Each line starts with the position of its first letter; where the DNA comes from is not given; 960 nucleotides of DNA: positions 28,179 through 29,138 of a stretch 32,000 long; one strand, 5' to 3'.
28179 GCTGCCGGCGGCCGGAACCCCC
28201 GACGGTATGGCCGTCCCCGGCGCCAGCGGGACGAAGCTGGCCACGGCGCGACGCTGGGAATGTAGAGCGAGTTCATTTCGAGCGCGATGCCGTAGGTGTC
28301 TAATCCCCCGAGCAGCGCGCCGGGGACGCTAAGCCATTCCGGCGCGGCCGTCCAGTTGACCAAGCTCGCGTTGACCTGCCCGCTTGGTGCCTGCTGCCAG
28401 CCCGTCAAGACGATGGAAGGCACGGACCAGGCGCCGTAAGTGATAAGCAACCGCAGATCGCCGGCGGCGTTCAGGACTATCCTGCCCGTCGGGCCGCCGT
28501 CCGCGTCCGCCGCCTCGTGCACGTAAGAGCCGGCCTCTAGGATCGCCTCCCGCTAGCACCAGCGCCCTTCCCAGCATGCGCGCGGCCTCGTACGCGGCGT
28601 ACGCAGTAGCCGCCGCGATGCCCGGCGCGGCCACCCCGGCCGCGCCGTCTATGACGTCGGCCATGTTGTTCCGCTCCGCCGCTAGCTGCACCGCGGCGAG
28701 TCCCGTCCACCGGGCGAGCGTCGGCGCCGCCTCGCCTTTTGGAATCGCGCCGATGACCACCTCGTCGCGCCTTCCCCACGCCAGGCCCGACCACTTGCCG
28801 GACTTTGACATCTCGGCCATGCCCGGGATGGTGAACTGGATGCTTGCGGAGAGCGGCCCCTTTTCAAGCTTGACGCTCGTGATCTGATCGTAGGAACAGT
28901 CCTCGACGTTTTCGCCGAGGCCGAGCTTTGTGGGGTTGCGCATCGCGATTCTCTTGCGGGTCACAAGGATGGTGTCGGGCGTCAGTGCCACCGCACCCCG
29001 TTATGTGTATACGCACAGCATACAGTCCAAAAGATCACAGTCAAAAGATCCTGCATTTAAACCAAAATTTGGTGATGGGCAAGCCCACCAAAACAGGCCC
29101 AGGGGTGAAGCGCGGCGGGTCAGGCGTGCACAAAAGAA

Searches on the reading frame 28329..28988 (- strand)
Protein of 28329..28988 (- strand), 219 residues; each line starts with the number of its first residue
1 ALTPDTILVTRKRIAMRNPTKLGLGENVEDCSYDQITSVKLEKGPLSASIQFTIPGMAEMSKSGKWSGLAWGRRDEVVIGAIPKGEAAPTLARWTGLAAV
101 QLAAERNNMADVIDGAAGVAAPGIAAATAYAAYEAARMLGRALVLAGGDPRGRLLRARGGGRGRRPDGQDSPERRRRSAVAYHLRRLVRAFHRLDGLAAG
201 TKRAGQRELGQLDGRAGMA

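Call 89: search_protein_families(library=pfam, proteins=[window:28329-28988:-], max_evalue=0.001)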
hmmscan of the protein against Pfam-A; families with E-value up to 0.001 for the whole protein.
window:28329-28988:- (219 aa): 1 family
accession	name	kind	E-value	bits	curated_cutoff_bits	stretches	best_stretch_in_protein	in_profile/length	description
PF14470.12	bPH_3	-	2.6e-07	31.5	23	1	3-55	21-72/95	Bacterial PH domain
